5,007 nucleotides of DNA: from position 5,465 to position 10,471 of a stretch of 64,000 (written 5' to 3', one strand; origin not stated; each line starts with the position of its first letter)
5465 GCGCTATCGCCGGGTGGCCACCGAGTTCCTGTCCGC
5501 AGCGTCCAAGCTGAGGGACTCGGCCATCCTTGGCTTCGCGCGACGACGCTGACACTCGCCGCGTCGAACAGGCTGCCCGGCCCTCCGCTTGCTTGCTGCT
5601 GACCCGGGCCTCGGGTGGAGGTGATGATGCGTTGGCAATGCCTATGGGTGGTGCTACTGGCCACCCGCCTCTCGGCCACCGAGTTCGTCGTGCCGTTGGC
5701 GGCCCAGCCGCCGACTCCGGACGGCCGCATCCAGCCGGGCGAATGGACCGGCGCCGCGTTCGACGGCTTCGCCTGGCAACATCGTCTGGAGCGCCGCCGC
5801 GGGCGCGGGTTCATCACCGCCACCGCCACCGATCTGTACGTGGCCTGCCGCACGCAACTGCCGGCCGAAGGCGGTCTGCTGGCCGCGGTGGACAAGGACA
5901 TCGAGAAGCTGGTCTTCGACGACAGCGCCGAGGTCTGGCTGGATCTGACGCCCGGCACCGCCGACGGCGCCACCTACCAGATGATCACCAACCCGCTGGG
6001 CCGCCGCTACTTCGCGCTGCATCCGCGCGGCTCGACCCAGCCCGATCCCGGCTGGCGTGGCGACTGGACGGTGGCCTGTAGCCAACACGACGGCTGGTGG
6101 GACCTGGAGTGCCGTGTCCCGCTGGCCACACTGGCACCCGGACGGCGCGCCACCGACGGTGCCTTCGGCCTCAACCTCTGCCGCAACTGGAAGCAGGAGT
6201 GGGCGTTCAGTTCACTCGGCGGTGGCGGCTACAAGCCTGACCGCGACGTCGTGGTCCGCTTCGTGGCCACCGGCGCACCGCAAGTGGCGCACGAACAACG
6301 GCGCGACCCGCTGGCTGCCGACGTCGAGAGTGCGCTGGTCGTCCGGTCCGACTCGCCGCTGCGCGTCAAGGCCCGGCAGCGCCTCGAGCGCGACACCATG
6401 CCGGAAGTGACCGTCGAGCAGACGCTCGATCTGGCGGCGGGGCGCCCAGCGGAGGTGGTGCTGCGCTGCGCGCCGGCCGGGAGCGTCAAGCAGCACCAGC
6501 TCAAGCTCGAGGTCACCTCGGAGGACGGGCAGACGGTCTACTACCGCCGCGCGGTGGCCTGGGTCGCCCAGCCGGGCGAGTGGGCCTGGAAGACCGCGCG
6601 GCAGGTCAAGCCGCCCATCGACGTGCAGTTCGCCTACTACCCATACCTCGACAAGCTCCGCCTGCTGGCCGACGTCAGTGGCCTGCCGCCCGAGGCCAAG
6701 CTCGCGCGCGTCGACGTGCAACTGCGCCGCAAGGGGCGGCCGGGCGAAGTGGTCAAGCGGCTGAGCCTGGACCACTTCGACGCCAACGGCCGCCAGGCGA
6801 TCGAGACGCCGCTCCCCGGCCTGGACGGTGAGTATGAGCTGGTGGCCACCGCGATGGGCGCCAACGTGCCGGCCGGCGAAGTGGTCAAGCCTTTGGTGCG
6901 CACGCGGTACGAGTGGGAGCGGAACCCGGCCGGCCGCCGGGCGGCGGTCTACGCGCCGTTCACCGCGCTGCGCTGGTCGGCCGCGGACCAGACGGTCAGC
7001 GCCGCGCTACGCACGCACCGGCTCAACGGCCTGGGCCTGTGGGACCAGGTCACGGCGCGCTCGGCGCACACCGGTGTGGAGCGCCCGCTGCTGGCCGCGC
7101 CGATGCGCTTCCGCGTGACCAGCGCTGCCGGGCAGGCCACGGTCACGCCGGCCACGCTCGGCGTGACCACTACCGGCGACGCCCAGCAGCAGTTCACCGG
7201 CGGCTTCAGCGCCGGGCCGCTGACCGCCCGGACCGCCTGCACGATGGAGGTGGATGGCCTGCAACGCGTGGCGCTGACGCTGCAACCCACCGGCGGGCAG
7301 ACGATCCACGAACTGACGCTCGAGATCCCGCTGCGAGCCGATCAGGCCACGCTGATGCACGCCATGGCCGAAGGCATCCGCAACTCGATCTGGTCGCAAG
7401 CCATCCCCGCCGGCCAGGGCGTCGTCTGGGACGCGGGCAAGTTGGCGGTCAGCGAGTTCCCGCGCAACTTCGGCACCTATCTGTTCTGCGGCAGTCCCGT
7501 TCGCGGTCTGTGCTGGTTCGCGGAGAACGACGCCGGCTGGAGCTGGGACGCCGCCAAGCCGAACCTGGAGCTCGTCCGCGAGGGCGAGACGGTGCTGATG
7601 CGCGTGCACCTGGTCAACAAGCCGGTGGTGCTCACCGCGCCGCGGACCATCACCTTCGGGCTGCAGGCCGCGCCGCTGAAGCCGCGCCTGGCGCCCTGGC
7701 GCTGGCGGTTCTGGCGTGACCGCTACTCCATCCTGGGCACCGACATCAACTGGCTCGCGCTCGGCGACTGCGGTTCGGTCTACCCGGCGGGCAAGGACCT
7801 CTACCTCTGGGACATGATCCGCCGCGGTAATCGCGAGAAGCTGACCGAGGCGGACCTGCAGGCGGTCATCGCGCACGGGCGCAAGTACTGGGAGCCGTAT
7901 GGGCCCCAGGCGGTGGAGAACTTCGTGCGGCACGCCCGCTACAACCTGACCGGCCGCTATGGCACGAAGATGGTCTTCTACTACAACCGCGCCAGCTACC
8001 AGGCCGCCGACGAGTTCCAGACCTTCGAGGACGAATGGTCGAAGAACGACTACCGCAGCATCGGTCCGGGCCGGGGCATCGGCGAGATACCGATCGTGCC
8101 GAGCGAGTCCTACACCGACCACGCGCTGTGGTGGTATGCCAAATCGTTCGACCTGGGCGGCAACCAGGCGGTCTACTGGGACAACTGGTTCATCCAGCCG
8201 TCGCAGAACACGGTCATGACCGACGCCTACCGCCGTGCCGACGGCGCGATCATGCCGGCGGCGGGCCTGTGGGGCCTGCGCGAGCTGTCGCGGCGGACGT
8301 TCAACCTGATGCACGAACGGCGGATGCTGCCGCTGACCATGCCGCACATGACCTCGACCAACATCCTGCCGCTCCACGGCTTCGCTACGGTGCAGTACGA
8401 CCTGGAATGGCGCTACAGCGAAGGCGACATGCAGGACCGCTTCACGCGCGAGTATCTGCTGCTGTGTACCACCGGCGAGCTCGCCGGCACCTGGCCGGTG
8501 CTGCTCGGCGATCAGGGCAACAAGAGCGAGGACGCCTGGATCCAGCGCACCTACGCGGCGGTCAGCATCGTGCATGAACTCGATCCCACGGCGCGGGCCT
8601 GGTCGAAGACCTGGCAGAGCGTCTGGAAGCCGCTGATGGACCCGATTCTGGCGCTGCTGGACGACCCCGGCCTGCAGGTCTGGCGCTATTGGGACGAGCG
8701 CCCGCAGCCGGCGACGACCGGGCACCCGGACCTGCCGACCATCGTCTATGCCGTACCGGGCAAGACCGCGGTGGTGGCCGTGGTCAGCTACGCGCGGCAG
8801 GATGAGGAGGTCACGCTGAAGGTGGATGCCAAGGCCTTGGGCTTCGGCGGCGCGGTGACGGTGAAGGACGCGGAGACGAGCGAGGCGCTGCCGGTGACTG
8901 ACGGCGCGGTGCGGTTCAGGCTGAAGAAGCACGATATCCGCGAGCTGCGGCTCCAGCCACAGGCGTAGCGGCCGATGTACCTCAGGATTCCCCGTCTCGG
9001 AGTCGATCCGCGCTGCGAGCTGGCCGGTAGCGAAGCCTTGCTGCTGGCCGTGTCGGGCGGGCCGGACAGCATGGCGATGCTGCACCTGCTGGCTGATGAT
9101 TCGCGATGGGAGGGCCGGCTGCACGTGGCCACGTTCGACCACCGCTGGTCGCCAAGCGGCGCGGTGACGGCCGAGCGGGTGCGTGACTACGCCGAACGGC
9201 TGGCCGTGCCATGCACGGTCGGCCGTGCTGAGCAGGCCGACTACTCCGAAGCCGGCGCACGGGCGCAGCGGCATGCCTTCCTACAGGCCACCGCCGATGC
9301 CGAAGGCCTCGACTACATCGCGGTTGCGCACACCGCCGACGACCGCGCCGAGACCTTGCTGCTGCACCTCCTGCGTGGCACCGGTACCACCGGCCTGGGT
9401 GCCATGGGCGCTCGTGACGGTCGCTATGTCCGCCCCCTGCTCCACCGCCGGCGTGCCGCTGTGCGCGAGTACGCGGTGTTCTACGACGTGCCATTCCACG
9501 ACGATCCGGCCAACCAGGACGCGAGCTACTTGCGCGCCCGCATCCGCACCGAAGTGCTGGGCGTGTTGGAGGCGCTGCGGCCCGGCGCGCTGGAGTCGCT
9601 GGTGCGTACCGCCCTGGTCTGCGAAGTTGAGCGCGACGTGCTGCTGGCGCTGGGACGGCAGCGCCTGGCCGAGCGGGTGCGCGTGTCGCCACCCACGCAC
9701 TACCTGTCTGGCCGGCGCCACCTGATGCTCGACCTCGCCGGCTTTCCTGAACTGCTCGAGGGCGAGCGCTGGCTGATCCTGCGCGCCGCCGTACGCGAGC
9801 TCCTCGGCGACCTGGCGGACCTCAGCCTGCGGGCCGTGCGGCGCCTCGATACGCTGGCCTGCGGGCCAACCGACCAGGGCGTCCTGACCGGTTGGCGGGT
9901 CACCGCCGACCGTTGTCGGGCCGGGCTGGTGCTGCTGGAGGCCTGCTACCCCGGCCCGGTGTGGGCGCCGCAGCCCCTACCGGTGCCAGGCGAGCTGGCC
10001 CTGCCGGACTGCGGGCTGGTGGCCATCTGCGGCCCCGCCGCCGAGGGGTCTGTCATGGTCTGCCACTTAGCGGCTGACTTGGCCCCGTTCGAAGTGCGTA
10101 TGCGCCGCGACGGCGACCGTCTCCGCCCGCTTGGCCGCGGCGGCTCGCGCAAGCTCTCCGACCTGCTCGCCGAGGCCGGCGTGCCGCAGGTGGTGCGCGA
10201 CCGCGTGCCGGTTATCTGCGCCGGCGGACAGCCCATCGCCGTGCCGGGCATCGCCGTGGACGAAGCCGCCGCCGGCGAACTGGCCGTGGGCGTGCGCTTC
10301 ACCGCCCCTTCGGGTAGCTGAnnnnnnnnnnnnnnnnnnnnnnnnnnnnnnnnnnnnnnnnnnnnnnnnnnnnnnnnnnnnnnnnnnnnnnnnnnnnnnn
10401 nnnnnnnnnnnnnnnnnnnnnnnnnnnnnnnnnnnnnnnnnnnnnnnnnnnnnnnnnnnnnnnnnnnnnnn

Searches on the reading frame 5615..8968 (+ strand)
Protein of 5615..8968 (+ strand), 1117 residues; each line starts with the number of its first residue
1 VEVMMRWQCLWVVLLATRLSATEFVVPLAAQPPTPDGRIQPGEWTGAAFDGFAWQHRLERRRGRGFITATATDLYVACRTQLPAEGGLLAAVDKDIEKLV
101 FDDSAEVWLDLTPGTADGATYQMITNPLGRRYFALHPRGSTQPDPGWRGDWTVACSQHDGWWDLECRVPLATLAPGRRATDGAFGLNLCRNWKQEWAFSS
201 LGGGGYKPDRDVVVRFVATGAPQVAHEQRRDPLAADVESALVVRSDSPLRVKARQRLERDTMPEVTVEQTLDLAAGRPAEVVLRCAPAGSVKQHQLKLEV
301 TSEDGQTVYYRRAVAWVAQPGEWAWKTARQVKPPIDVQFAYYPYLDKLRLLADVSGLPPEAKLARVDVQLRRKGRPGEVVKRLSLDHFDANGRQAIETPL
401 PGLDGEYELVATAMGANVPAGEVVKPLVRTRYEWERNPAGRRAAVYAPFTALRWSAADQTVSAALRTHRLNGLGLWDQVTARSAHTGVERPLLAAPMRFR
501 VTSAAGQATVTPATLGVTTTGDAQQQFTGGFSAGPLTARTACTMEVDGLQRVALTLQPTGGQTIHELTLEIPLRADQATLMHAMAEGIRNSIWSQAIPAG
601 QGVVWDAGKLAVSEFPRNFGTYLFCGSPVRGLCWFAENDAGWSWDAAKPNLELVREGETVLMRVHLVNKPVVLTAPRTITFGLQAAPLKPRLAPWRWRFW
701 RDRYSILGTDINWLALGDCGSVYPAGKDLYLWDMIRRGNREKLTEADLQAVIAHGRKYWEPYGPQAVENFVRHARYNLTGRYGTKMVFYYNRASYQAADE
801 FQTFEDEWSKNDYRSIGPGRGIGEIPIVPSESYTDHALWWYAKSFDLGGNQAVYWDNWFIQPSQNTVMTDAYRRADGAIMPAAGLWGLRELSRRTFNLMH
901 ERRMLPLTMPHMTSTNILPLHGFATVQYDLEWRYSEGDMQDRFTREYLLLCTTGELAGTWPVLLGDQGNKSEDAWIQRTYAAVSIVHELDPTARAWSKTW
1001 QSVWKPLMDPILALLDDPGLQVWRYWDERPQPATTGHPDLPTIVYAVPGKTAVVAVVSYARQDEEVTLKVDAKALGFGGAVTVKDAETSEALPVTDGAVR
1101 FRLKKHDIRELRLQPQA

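Call 57: search_protein_families(library=pfam, proteins=[window:5615-8968:+], max_evalue=0.00001)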
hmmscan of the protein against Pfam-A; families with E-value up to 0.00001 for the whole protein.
window:5615-8968:+ (1117 aa): 1 family
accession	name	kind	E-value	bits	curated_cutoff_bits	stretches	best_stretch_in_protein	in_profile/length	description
PF19543.5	GH123_N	-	1.7e-18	66.4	22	1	425-584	317-479/969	Glycoside hydrolase 123, N-terminal domain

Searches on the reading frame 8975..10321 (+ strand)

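Call 57: search_protein_families(library=pfam, proteins=[window:8975-10321:+], max_evalue=0.00001)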
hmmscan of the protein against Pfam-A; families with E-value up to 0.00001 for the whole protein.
window:8975-10321:+ (448 aa): 2 families
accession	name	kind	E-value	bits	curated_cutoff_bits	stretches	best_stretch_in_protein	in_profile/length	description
PF01171.26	ATP_bind_3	-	4.6e-39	134.5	27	1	22-192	2-181/182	PP-loop family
PF11734.13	TilS_C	-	7.7e-19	67.3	22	1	373-434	2-63/74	TilS substrate C-terminal domain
